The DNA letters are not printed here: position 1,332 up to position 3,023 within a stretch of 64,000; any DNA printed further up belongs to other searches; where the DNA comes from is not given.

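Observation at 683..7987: Five-gene minus-strand operon: orphan SdaAA, unknown 4-TM protein, giant multi-sensor histidine kinase, unknown secreted protein, and TatC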

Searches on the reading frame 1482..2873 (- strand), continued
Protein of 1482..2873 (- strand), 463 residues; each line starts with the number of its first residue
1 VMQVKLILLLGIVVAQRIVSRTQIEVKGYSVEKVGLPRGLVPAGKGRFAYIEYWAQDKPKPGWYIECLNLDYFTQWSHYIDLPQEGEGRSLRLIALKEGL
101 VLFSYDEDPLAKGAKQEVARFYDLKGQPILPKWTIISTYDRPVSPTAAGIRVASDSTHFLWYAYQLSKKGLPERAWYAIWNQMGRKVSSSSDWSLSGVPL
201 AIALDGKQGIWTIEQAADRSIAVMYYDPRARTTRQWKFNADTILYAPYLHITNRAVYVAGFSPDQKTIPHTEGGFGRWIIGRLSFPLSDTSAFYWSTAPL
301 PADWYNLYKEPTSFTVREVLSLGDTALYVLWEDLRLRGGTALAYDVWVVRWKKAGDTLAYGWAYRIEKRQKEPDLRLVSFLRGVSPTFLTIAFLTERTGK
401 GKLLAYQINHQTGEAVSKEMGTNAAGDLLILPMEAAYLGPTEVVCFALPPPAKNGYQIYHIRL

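Call 43: find_encoding_contigs(protein=P0057, flank=6000, max_places=1)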
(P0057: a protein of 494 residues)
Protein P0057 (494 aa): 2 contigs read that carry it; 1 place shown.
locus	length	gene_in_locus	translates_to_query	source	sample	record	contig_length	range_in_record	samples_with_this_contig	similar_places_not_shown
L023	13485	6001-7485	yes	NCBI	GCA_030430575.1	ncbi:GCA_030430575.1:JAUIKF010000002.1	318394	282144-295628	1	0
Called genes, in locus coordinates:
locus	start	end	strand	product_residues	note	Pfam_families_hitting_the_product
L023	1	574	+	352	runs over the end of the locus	PF00154:RecA_N, PF06745:ATPase, PF08423:Rad51, PF27531:MT3502_N (weak), PF21096:RecA_C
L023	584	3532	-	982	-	PF07719:TPR_2 (faint), PF13424:TPR_12 (weak), PF13181:TPR_8 (faint), PF13374:TPR_10 (faint), PF13432:TPR_16 (faint), PF00515:TPR_1 (weak), PF13424:TPR_12, PF12770:CHAT, +5 more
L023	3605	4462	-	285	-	PF18962:Por_Secre_tail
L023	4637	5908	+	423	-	PF00464:SHMT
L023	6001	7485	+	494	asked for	-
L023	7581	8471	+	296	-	PF00902:TatC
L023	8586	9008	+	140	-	PF02502:LacAB_rpiB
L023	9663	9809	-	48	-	-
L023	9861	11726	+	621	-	PF12768:Rax2 (faint), PF18962:Por_Secre_tail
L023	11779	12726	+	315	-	PF16884:ADH_N_2 (weak), PF08240:ADH_N, PF00107:ADH_zinc_N, PF13602:ADH_zinc_N_2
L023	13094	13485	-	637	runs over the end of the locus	PF12569:NatA_aux_su (faint), PF00515:TPR_1, PF00515:TPR_1, PF07719:TPR_2 (weak), PF13371:TPR_9, PF13414:TPR_11 (weak), PF13424:TPR_12 (weak), PF13432:TPR_16 (weak), +5 more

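Call 52: find_related_loci(query=A6, collection=metagenome_contigs, flank=4000)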
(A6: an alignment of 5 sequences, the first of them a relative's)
Query A6 (499 aa) in metagenome_contigs; peptide patterns used: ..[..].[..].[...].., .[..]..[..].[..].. (x = any residue, [..] = any of these).
54 stretches matched a pattern; 3 encode a relative of the query (tblastn E <= 1e-3); 3 distinct loci.
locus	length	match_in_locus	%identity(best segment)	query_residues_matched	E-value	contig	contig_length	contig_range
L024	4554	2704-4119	42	22-499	1e-135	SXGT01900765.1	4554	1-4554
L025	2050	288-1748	41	10-499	9e-126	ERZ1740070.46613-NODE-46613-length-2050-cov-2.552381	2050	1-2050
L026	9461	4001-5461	37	11-499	4e-113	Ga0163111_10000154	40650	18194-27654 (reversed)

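Call 53: find_encoding_contigs(protein=P0053, flank=6000, max_places=1)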
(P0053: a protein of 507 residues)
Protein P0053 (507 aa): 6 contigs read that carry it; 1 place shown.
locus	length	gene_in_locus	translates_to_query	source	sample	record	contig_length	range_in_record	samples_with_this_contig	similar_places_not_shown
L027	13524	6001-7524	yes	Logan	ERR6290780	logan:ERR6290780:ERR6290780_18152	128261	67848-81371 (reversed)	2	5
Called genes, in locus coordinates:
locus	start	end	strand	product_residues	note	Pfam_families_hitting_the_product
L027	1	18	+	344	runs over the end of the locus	PF14354:Lar_restr_allev (faint)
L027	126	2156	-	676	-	PF05572:Peptidase_M43, PF00801:PKD, PF18911:PKD_4, PF18962:Por_Secre_tail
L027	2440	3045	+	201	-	PF00293:NUDIX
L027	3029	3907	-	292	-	PF01040:UbiA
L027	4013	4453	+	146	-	-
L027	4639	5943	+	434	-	PF00464:SHMT, PF00155:Aminotran_1_2 (weak)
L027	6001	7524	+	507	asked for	-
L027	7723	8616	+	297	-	PF00902:TatC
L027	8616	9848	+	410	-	PF01546:Peptidase_M20, PF07687:M20_dimer (weak)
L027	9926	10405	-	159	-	PF00005:ABC_tran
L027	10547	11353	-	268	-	PF25084:LbH_EIF2B (faint), PF25087:GMPPB_C (faint), PF00132:Hexapep, PF13720:Acetyltransf_11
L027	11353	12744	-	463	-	PF03331:LpxC, PF07977:FabA, PF22817:ApeP-like (weak), PF22818:ApeI-like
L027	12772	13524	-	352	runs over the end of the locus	PF04613:LpxD, PF25084:LbH_EIF2B, PF25087:GMPPB_C (faint), PF00132:Hexapep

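Call 54: find_encoding_contigs(protein=P0054, flank=6000, max_places=1)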
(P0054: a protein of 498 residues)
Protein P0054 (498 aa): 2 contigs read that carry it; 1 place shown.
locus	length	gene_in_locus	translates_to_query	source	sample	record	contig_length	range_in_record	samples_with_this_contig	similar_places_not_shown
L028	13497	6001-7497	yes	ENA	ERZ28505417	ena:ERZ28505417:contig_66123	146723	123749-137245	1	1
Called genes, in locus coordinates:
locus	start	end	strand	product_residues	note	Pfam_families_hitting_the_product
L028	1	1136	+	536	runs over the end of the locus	PF18962:Por_Secre_tail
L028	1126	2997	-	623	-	PF17874:TPR_MalT (faint), PF00515:TPR_1 (faint), PF07719:TPR_2 (faint), PF13176:TPR_7 (faint), PF13181:TPR_8 (faint), PF13374:TPR_10 (faint), PF13424:TPR_12, PF13424:TPR_12, +2 more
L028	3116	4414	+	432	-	PF00574:CLP_protease (weak), PF01972:SDH_protease, PF25145:NfeD1b_N, PF24961:NfeD_membrane, PF01957:NfeD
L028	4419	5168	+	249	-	PF02348:CTP_transf_3, PF12804:NTP_transf_3 (weak)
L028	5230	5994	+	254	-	PF00121:TIM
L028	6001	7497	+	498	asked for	-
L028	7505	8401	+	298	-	PF00902:TatC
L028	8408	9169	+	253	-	-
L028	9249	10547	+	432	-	PF25919:BSH_CusB (faint), PF25984:BSH_YknX (faint), PF25917:BSH_RND, PF25973:BSH_CzcB, PF25990:Beta-barrel_YknX, PF25967:RND-MFP_C (weak), PF25989:YknX_C, PF25975:CzcB_C (weak), +2 more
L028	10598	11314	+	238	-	PF10677:DUF2490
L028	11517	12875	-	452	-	PF01225:Mur_ligase, PF08245:Mur_ligase_M, PF02875:Mur_ligase_C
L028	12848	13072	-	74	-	-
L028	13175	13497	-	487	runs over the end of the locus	PF02830:V4R (faint)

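Call 55: find_encoding_contigs(protein=P0067, flank=6000, max_places=1)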
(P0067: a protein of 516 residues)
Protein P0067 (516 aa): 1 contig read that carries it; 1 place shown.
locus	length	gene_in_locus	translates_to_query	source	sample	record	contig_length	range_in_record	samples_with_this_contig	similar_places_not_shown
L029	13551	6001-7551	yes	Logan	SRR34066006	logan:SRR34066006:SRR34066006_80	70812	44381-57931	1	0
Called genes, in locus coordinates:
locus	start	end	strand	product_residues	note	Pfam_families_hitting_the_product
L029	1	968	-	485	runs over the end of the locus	PF00309:Sigma54_AID, PF04963:Sigma54_CBD, PF04552:Sigma54_DBD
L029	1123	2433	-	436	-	PF00364:Biotin_lipoyl, PF25984:BSH_YknX (faint), PF25997:BSH_YhbJ (weak), PF02817:E3_binding, PF00198:2-oxoacid_dh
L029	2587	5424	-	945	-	PF00005:ABC_tran (faint), PF02463:SMC_N (faint), PF13191:AAA_16 (faint), PF13304:AAA_21 (faint), PF13555:AAA_29 (faint), PF20703:nSTAND1 (faint), PF17760:UvrA_inter, PF17755:UvrA_DNA-bind, +1 more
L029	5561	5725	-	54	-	-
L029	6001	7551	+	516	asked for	-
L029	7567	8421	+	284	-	PF00902:TatC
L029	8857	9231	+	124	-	PF11009:BrxC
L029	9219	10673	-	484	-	PF13428:TPR_14 (faint)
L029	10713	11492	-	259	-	PF00561:Abhydrolase_1, PF12146:Hydrolase_4, PF12697:Abhydrolase_6, PF03096:Ndr (faint)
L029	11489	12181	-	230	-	PF08713:DNA_alkylation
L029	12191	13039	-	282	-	-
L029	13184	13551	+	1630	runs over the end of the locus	PF21471:Reelin_subrepeat-B (faint), PF18981:InlK_D3 (faint), PF00801:PKD (weak), PF18911:PKD_4, PF13860:FlgD_ig (weak), PF18962:Por_Secre_tail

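Call 62: search_protein_families(library=pfam, proteins=[window:1482-2873:-], max_evalue=10)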
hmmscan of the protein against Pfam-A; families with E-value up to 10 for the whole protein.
window:1482-2873:- (463 aa): 0 families

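Call 63: list_cluster_members(proteins=[P0059, P0062, P0063, P0066, P0068, P0071, P0073, P0074, P0080, P0093])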
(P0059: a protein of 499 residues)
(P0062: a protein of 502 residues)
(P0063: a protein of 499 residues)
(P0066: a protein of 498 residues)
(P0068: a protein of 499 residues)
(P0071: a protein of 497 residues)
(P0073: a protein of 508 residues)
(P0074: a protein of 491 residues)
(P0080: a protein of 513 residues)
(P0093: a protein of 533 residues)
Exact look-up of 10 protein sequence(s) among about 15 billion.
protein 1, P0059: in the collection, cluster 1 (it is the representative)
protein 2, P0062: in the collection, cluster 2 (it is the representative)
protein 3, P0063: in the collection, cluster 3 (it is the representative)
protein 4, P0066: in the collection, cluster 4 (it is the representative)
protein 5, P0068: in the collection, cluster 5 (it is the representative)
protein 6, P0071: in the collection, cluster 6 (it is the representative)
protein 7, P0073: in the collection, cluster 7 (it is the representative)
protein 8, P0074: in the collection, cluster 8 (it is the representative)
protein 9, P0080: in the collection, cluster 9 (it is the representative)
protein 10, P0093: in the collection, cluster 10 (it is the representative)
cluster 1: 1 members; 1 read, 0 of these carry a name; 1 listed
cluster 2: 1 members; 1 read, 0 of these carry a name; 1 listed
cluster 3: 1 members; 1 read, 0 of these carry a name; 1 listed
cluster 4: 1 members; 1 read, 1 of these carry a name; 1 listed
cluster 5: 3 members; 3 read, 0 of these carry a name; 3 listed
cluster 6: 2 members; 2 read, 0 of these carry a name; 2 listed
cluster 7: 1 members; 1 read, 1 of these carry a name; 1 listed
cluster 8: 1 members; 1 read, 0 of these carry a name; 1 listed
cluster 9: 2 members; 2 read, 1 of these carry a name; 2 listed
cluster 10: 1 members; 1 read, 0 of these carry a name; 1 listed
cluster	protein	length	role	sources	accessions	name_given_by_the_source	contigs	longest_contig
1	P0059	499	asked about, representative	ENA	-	-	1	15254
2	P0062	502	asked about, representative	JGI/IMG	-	-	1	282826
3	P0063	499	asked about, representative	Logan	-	-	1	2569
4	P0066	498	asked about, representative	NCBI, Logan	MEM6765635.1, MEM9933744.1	MAG: hypothetical protein AAF824_09030 [Bacteroidota bacterium]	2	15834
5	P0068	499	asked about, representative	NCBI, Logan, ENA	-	-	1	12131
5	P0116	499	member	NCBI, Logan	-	-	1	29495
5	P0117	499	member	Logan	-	-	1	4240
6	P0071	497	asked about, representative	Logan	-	-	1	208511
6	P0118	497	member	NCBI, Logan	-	-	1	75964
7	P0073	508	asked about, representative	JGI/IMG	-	hypothetical protein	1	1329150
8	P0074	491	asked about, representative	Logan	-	-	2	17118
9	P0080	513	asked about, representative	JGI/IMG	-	hypothetical protein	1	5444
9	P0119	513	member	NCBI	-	-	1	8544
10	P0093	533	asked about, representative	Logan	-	-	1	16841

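Call 65: find_encoding_contigs(protein=P0093, flank=6000, max_places=1)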
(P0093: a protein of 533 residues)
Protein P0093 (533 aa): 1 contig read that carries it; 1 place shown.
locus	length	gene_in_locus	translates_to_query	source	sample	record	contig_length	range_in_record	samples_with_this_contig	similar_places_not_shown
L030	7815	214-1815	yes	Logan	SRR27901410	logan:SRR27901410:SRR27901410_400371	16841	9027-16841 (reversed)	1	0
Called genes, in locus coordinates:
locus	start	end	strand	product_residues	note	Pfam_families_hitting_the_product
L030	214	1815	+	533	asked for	-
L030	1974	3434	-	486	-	PF03372:Exo_endo_phos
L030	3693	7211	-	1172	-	PF13229:Beta_helix (faint), PF18962:Por_Secre_tail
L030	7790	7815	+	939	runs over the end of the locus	PF13585:CHU_C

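Call 73: fold_search(model_id=the predicted structure, library=pdb)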
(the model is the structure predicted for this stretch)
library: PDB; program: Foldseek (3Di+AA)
matches with E <= 10: 1441; with E <= 0.001: 476
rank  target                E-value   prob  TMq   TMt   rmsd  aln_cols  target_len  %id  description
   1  8asv_A                9.2e-08  1.00  0.26  0.13  18.0       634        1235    8  Cryo-EM structure of yeast Elongator complex (released 2022-12-07)
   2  8shj_B                4.8e-07  1.00  0.37  0.48  10.8       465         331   12  Crystal structure of the WD-repeat domain of human WDR91 in complex with MR45279 (released 2023-07-05)
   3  5muk                  8.1e-07  1.00  0.42  0.50   8.6       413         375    8  Glycoside Hydrolase BT3686 (released 2017-04-26)
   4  4ci8_A                9.4e-07  1.00  0.28  0.22  17.4       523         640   11  Crystal structure of the tandem atypical beta-propeller domain of EML1 (released 2014-04-16)
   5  7esl                  9.8e-07  1.00  0.40  0.43   9.6       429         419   12  Crystal structure of a L-rhamnose-alpha-1,4-D-glucuronate lyase from Fusarium oxysporum 12S, N247A N-glycan free form (released 2021-08-04)
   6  5mul                  1.2e-06  1.00  0.41  0.48   8.8       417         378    8  Glycoside Hydrolase BT3686 bound to Glucuronic Acid (released 2017-04-26)
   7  9g33_UQ               1.4e-06  1.00  0.40  0.25  12.2       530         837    9  Stalled 90S - Utp23-Krr1-deltaC3 (released 2025-06-18)
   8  8wt1_F                1.4e-06  1.00  0.39  0.30  11.8       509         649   11  Crystal structure of S9 carboxypeptidase from Geobacillus sterothermophilus (released 2024-03-13)
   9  6fg9_A                1.8e-06  1.00  0.39  0.24  10.3       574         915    8  Mouse SORCS2 ectodomain (sortilin related VPS10 domain containing receptor 2) (released 2018-08-01)
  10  4ffv_B                1.8e-06  1.00  0.35  0.25  13.5       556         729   12  Crystal Structure of Dipeptidyl Peptidase IV (DPP4, DPP-IV, CD26) in Complex with 11A19 Fab (released 2012-12-12)
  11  8q82_A                1.9e-06  1.00  0.39  0.50   7.8       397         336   10  Photorhabdus laumondii lectin PLL4 in complex with alpha-methyl-fucoside (released 2025-03-05)
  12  8dey_B                1.9e-06  1.00  0.27  0.18  19.6       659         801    8  Ternary complex structure of Cereblon-DDB1 bound to IKZF2(ZF2,3) and the molecular glue DKY709 (released 2023-03-08)
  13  9dta_A                2.0e-06  1.00  0.35  0.45  11.0       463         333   11  Crystal structure of the WDR domain of WDR91 in complex with DR3448 (released 2024-10-16)
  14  9i3v_B                2.0e-06  1.00  0.27  0.05  27.0       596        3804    8  Cryo-EM structure of the human LRP2 ectodomain (released 2026-02-04)
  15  9ejp                  2.3e-06  1.00  0.37  0.46  10.8       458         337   13  Crystal structure of WDR91 in complex with XS838489 (released 2025-02-26)
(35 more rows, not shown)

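Call 76: search_solved_structures(query=A3, max_evalue=10)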
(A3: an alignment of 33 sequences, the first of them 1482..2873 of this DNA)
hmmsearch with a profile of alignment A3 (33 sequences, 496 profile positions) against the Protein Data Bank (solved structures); distinct sequences matched with E-value up to 10: 13.
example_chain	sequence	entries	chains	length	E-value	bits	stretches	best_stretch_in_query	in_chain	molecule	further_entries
9i8y_A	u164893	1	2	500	0.059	15.3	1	113-231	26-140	CRISPR-associated endodeoxyribonuclease Cas12f1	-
5ezo_A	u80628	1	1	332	0.14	14.1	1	114-210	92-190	c12 Fab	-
6mpv_A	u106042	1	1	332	0.16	13.8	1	114-210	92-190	Cysteine-rich protective antigen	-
5tih_A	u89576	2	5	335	0.18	13.7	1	114-210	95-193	Cysteine-rich protective antigen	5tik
7phv_A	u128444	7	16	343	0.19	13.6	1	114-210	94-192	Cysteine-rich protective antigen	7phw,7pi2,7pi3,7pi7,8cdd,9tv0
3qp8_A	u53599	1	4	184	0.2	13.6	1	309-376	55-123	CviR transcriptional regulator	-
8cde_B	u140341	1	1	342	0.2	13.5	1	114-210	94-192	Cysteine-rich protective antigen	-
3qp6_A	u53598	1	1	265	0.22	13.4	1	309-376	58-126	CviR transcriptional regulator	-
9pfk_L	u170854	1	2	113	0.41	12.5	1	151-187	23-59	VX93 light chain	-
5ezn_A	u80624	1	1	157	0.53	12.1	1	113-148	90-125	Cysteine-rich protective antigen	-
5ezn_B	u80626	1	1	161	0.72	11.7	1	114-148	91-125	Cysteine-rich protective antigen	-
9osx_A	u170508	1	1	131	1.1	11.1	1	101-154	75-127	PfCyRPA-EM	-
2dmb_A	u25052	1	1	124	1.4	10.8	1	422-465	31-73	Filamin-B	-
